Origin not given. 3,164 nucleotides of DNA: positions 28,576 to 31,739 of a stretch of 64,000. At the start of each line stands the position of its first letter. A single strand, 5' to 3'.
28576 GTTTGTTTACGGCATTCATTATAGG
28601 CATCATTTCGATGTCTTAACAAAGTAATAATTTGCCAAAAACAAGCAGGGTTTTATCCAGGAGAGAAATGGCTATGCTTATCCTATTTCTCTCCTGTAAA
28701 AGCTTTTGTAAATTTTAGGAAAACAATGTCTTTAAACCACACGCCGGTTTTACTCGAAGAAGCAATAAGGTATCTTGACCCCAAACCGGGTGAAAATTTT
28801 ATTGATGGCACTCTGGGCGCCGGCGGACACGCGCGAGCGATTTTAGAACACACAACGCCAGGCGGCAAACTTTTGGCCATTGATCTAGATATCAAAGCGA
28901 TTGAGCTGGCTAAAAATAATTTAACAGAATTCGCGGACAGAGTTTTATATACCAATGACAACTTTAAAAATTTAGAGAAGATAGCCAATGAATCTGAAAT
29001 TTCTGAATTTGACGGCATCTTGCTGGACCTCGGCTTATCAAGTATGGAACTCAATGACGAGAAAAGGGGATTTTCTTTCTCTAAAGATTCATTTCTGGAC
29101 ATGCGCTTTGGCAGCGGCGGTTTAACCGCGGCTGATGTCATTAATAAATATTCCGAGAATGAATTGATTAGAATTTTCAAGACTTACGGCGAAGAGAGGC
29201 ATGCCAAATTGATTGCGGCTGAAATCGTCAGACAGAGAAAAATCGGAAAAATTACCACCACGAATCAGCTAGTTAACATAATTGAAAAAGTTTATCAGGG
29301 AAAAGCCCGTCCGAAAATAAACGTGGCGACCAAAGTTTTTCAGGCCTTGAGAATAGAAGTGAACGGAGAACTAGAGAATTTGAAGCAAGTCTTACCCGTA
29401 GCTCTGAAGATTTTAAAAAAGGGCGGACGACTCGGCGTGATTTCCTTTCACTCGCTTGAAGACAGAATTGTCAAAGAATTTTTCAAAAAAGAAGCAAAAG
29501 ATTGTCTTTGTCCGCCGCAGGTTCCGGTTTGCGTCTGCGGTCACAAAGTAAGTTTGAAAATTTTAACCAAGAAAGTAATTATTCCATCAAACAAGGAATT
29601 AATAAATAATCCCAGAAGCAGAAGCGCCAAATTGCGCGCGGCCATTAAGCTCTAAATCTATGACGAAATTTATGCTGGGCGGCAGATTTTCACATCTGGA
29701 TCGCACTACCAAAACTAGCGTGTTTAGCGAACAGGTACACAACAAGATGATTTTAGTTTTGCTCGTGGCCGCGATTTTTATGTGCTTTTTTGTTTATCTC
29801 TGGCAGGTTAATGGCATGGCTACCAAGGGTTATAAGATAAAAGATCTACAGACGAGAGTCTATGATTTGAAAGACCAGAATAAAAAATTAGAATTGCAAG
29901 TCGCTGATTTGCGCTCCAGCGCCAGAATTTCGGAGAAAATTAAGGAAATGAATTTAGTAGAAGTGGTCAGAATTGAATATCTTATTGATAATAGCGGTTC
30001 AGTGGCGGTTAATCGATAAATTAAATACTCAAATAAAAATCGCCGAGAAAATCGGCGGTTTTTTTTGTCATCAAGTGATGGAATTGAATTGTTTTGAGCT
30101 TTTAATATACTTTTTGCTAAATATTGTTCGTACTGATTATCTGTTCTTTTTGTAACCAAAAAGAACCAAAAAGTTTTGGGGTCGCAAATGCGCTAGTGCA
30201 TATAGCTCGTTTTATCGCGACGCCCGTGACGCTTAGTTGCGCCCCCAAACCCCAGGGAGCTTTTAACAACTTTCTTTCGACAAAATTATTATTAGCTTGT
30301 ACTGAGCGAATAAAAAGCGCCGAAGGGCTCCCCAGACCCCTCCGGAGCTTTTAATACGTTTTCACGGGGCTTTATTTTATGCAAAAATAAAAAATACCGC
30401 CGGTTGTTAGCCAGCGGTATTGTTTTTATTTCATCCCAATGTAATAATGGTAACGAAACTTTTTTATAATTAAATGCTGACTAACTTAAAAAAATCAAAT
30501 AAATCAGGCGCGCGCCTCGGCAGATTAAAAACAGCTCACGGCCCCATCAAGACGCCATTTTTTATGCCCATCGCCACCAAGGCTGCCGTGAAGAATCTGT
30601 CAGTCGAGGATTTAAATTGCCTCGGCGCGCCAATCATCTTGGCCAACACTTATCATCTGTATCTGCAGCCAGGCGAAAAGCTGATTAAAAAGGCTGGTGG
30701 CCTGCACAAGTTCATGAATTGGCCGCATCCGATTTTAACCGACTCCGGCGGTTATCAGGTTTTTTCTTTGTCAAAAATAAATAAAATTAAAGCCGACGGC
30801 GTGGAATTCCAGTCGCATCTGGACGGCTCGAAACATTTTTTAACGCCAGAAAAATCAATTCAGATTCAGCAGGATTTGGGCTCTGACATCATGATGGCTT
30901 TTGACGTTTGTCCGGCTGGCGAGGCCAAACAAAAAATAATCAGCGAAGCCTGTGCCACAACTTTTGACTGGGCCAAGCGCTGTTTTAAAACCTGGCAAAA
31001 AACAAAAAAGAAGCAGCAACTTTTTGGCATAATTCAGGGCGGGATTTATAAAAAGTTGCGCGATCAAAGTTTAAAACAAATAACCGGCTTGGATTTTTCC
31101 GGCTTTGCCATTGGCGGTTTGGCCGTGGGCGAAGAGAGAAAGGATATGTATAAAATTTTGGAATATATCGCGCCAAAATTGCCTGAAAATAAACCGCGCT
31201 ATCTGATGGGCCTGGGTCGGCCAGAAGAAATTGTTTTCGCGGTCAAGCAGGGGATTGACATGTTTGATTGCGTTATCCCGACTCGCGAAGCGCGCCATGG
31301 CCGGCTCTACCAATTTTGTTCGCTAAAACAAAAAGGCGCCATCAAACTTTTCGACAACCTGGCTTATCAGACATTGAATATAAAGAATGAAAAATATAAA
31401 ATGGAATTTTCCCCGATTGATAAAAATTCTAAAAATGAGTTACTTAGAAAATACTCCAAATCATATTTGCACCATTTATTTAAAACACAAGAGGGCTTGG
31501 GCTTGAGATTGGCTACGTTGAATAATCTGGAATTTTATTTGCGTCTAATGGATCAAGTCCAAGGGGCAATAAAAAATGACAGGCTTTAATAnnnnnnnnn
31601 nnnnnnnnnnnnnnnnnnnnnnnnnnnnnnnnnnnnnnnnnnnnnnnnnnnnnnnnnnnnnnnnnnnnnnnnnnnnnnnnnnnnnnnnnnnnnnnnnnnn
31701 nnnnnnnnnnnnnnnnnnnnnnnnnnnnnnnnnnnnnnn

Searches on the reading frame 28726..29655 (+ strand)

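Call 33: search_protein_families(library=pfam, proteins=[window:28726-29655:+], max_evalue=0.00001)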
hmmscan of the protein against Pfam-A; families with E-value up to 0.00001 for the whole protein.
window:28726-29655:+ (309 aa): 1 family
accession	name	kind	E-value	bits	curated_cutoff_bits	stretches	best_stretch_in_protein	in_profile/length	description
PF01795.25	Methyltransf_5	-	1.2e-115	386.7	27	1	3-307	2-307/309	MraW methylase family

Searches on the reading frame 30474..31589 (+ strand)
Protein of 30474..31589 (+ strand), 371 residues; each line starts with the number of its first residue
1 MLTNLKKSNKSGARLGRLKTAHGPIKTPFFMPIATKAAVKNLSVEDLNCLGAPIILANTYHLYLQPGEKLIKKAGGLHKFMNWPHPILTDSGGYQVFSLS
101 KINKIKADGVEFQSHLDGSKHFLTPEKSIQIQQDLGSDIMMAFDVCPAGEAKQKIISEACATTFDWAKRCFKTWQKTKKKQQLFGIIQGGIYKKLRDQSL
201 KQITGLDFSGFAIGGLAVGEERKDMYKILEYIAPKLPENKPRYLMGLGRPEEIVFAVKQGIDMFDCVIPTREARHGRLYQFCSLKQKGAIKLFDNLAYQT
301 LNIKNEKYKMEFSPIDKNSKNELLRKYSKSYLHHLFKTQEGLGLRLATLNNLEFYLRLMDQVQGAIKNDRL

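Call 33: search_protein_families(library=pfam, proteins=[window:30474-31589:+], max_evalue=0.00001)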
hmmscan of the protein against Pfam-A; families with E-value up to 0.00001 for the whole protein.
window:30474-31589:+ (371 aa): 1 family
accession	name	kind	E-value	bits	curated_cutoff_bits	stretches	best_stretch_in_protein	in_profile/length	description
PF01702.25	TGT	-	4.2e-144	480.4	26.3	1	12-371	2-344/357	Queuine tRNA-ribosyltransferase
